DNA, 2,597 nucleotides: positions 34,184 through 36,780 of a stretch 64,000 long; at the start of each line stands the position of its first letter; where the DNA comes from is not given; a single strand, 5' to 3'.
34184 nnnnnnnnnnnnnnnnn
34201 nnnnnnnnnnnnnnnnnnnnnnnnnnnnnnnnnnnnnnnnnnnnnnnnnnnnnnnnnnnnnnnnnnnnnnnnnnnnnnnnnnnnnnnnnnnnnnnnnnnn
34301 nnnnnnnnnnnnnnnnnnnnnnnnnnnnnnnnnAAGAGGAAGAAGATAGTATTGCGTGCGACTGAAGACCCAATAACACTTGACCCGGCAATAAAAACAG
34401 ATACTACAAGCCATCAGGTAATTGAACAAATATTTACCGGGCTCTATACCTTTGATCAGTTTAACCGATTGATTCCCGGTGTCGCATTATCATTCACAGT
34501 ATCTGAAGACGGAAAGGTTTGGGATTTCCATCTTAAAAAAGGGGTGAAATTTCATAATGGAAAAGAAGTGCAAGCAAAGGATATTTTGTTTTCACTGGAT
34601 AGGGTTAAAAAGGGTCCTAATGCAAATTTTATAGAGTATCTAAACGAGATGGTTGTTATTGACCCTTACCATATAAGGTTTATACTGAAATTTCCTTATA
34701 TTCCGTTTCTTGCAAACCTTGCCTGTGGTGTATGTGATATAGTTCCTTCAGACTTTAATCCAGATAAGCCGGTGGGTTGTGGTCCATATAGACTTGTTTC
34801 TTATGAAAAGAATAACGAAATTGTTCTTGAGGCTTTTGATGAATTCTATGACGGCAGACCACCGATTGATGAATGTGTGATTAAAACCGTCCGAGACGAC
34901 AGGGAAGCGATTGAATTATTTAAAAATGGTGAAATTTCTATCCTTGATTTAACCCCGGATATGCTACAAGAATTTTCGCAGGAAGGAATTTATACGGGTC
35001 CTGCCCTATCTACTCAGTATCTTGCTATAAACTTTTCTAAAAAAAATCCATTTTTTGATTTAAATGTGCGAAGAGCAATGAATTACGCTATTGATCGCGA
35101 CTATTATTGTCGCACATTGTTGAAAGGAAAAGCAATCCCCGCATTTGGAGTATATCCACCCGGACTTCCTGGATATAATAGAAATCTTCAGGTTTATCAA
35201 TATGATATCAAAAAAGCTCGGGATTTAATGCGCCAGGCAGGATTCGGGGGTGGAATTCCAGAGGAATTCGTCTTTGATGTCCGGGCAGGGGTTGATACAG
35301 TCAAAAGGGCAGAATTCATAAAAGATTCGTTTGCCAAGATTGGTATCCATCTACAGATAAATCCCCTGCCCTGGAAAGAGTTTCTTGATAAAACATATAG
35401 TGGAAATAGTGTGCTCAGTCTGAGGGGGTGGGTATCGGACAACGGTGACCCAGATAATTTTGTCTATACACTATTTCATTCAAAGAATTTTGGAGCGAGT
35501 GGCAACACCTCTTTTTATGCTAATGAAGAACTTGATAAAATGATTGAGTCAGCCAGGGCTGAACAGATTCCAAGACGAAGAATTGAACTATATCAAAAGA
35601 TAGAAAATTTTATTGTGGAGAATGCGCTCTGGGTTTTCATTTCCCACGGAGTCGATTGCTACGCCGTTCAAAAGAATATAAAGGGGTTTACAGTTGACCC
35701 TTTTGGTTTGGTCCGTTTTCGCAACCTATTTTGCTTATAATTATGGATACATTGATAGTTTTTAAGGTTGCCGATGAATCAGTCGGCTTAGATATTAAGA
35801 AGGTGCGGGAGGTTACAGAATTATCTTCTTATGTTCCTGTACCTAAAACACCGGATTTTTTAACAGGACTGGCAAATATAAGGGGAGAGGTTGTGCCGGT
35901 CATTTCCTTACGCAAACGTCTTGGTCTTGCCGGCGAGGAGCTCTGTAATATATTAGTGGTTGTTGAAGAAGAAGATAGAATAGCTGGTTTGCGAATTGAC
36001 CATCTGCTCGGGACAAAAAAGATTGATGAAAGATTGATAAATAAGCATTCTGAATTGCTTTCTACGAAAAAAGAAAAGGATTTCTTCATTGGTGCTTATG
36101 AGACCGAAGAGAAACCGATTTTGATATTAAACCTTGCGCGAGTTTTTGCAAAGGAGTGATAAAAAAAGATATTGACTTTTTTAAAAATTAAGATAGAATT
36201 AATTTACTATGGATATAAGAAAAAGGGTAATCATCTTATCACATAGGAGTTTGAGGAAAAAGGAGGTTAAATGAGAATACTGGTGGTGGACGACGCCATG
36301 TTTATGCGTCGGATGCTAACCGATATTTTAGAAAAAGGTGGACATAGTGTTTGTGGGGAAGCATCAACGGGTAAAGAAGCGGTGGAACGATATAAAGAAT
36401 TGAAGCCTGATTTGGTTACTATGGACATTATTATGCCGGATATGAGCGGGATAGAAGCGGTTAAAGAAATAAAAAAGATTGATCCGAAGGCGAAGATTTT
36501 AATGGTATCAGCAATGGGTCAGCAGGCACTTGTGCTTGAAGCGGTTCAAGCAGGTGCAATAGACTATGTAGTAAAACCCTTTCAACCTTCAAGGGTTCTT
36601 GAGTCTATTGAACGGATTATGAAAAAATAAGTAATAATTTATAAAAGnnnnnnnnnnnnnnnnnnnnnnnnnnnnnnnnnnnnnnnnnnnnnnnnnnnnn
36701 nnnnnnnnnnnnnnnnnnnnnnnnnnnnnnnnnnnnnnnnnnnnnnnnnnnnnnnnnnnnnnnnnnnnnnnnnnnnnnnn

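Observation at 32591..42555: Compact che-like operon (atypical MCP-cheW-cheY-cheA-cheC-TPR-TPR/Roadblock-Roadblock) with no adaptation enzymes, in a non-flagellar T9SS context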

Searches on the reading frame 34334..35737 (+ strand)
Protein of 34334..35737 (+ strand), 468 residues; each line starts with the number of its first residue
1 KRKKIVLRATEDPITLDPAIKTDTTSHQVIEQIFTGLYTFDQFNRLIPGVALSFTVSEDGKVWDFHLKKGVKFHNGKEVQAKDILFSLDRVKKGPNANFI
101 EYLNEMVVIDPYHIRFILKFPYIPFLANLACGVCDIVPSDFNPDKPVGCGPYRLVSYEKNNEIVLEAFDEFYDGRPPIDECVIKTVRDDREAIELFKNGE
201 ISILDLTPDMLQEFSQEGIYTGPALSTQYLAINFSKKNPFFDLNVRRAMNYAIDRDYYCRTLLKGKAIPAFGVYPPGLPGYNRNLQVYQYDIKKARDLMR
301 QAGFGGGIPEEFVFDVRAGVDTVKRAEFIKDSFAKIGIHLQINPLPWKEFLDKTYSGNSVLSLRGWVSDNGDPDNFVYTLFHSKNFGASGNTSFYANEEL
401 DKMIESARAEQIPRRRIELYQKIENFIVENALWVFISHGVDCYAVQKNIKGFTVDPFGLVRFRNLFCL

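Call 89: search_solved_structures(query=window:34334-35737:+, max_evalue=1e-50, show_alignments=2)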
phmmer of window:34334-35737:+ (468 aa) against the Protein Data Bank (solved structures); distinct sequences matched with E-value up to 1e-50: 8.
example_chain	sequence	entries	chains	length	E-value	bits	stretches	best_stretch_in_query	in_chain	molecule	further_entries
8z1y_F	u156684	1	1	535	3.3e-64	220.6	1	12-465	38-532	Dipeptide-binding protein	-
1dpp_A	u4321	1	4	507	3.4e-64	220.5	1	13-465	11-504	DIPEPTIDE BINDING PROTEIN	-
8z1z_F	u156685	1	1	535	6.1e-63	216.4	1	12-465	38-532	Dipeptide-binding protein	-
1dpe_A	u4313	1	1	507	7.4e-63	216.1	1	44-465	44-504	DIPEPTIDE-BINDING PROTEIN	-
6ofq_A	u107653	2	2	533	2e-58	201.5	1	11-463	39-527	Heme-binding protein A / AI-2 binding protein A | Heme-binding protein A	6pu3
5u4o_A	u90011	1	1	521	1.7e-56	195.1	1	10-463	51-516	ABC transporter substrate-binding protein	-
5f1q_A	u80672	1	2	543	8.1e-56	192.9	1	11-465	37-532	Periplasmic dipeptide transport protein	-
3m8u_A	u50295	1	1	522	2.7e-54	187.9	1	10-460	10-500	Heme-binding protein A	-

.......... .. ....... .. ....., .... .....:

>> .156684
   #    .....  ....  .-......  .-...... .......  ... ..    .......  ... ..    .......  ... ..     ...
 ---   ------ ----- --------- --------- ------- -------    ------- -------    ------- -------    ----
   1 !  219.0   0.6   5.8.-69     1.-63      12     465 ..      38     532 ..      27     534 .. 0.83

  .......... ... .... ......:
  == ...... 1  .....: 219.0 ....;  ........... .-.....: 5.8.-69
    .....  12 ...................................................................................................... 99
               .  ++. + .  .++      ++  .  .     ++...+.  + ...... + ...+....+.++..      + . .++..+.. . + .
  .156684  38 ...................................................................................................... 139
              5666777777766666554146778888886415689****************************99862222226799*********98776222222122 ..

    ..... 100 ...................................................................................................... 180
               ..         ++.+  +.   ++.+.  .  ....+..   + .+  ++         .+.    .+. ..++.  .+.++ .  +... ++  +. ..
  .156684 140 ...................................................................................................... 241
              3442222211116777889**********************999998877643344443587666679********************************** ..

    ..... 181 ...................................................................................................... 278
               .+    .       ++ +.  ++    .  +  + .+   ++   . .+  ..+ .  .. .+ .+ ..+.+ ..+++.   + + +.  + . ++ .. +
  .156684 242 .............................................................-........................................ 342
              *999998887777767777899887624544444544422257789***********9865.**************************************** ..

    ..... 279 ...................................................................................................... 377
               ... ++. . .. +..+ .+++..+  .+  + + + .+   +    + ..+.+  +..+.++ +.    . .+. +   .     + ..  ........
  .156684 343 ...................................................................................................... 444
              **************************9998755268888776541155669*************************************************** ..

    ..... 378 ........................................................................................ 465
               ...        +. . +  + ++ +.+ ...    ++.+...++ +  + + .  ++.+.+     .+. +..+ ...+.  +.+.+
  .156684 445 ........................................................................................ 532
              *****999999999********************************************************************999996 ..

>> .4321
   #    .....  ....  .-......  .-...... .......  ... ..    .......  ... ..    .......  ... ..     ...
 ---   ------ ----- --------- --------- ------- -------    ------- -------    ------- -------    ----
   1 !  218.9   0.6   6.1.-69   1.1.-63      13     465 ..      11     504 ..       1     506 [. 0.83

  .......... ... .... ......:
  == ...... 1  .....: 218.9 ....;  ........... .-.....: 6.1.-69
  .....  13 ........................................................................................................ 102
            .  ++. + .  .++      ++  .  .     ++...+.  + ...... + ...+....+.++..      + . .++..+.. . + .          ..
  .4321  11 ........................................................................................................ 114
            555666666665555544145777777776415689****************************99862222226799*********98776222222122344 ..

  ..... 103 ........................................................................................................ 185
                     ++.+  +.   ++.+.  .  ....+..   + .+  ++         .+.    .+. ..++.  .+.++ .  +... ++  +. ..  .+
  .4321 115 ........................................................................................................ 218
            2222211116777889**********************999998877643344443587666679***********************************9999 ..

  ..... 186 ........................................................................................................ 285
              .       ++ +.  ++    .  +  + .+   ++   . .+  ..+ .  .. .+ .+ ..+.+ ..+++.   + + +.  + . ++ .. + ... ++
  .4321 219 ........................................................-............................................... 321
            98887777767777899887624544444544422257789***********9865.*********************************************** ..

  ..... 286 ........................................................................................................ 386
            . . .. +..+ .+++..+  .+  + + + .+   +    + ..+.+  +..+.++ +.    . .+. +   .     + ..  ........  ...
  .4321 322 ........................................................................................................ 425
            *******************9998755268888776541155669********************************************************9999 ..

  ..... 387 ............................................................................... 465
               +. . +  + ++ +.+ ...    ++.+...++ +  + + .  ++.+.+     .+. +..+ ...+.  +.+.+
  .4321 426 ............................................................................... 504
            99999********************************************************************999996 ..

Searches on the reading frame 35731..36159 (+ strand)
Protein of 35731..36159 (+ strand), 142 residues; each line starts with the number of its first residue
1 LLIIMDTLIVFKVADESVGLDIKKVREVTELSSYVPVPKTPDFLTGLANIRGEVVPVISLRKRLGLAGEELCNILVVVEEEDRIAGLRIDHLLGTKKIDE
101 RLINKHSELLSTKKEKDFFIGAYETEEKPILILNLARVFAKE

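Call 3: search_protein_families(library=pfam, proteins=[window:35731-36159:+], max_evalue=0.01)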
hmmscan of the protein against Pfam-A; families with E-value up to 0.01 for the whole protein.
window:35731-36159:+ (142 aa): 1 family
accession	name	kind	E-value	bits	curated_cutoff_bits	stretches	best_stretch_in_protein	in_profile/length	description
PF01584.24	CheW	-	3.5e-28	98.4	23.5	1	8-140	2-135/138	CheW-like domain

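Call 74: search_protein_families(library=ncbifam, proteins=[window:35731-36159:+], max_evalue=0.001)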
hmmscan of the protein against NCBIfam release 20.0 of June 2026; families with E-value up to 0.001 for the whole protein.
window:35731-36159:+ (142 aa): 1 family
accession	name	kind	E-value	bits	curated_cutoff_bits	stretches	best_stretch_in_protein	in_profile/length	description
NF007903.0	PRK10612.1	equivalog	1.5e-11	44.3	260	1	8-137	19-149/167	chemotaxis protein CheW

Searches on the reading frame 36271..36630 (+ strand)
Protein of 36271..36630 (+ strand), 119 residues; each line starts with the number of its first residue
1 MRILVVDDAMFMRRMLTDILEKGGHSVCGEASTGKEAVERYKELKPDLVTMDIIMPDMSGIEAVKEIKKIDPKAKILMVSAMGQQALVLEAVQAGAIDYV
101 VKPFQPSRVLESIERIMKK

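Call 3: search_protein_families(library=pfam, proteins=[window:36271-36630:+], max_evalue=0.01)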
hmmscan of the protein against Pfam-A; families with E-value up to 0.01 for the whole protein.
window:36271-36630:+ (119 aa): 2 families
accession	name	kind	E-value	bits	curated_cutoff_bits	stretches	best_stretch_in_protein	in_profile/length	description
PF00072.30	Response_reg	-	2.4e-31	108.6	30.2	1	3-113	1-110/111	Response regulator receiver domain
PF02310.24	B12-binding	-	0.00026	21.3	32.1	1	14-101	18-110/121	B12 binding domain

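Call 30: search_solved_structures(query=window:36271-36630:+, max_evalue=1e-10, show_alignments=1)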
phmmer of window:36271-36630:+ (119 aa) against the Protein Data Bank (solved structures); distinct sequences matched with E-value up to 1e-10: 152 (the best 60 are shown).
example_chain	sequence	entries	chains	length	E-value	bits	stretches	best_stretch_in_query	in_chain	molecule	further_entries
1tmy_A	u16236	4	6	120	4.7e-50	171.3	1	2-118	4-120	CHEY PROTEIN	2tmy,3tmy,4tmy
4iga_A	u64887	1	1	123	5.2e-50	171.2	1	2-118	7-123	Chemotaxis protein CheY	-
1u0s_Y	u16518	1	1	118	8.9e-50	170.5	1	2-116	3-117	Chemotaxis protein cheY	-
4qyw_A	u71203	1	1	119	6.3e-49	167.7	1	2-118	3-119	Chemotaxis protein CheY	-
6c40_B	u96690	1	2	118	7.5e-48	164.3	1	2-116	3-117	Chemotaxis protein CheY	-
6er7_A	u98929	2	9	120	2.5e-46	159.4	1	2-117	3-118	120aa long hypothetical chemotaxis protein (CheY)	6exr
9rhz_C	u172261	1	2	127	2.4e-45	156.2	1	2-114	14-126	Chemotaxis protein CheY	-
8q52_A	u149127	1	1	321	1.1e-42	147.7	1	2-105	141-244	Leucine-specific-binding protein,Chemotaxis protein CheY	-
3cwo_X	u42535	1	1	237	5.8e-29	103.6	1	28-103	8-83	beta/alpha-barrel protein based on 1THF and 1TMY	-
2lle_A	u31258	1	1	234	3.9e-28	100.9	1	28-103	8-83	Chemotaxis protein CheY, Imidazole glycerol phosphate synthase subunit HisF chimera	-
6ekg_Y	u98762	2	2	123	2.6e-27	98.3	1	2-116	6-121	Chemotaxis protein CheY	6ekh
7od9_B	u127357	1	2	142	3.9e-27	97.7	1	2-116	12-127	Response regulator receiver protein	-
9xzo_A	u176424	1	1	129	9.4e-24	86.8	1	2-117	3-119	De novo protein M1X0B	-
3t8y_A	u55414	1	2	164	4e-23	84.8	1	1-104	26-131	Chemotaxis response regulator protein-glutamate methylesterase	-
3hzh_A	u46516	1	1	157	1.9e-21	79.4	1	2-116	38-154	Chemotaxis response regulator (CheY-3)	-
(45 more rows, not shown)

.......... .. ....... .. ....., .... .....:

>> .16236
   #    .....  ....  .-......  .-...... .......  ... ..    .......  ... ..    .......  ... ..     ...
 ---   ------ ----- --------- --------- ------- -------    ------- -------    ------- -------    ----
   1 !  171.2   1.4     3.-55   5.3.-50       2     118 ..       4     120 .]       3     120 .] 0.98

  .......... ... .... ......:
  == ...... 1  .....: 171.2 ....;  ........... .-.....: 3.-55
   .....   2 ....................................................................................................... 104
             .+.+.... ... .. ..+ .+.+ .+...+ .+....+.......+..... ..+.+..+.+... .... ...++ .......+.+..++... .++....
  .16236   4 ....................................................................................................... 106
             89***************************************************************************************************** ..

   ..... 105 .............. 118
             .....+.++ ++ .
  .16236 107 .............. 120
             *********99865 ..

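Call 74: search_protein_families(library=ncbifam, proteins=[window:36271-36630:+], max_evalue=0.001)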
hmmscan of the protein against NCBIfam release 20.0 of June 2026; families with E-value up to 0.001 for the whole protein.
window:36271-36630:+ (119 aa): 103 families (the best 25 are shown)
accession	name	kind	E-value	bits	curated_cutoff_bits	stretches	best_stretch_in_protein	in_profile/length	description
NF041367.1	CheY_Halo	equivalog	2.3e-38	131.1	200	1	3-116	1-113/114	chemotaxis protein CheY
NF001965.0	PRK00742.1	subfamily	7.1e-30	104.4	293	1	1-106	4-111/357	chemotaxis-specific protein-glutamate methyltransferase CheB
NF008469.0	PRK11361.1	equivalog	7.2e-26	90.9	714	1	2-107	6-110/461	acetoacetate metabolism transcriptional regulator AtoC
NF009206.0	PRK12555.1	subfamily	6.4e-25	87.8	342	1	1-105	1-107/340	chemotaxis-specific protein-glutamate methyltransferase CheB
NF045944.1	ResRegRpaBCyano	equivalog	1.4e-21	77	330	1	4-118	1-113/229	response regulator transcription factor RpaB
TIGR02875.1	spore_0_A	equivalog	1.5e-21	76.9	200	1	1-118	3-123/262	sporulation transcription factor Spo0A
NF007935.0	PRK10651.1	equivalog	1.5e-21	76.5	250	1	2-115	8-122/216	two-component system response regulator NarL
NF040689.1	MtrAB_MtrA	equivalog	1.9e-21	76.4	300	1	3-114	1-110/219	MtrAB system response regulator MtrA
TIGR02154.1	PhoB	equivalog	3.7e-20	72.2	296.2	1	2-118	4-121/226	phosphate regulon transcriptional regulator PhoB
NF041733.1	resp_reg_CseB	equivalog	7.9e-20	71.2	350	1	2-113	2-111/228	two-component system response regulator CseB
NF051870.1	NAssimRespRegNtrX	equivalog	1.6e-19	70.1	600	1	2-117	3-119/452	nitrogen assimilation response regulator NtrX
NF007018.1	PRK09483.1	equivalog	2.2e-19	69.9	280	1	2-116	3-118/217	UvrY/SirA/GacA family response regulator transcription factor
NF052445.1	RespRegMctR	equivalog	2.2e-19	69.7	300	1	2-117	3-119/205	two-component system response regulator MctR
NF047465.1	hybrid_HK_LvrA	exception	3.8e-19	68.2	1200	1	2-110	469-577/819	hybrid histidine kinase/response regulator LvrA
NF006900.1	PRK09390.1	equivalog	1e-18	67.6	255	1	3-118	7-121/203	response regulator FixJ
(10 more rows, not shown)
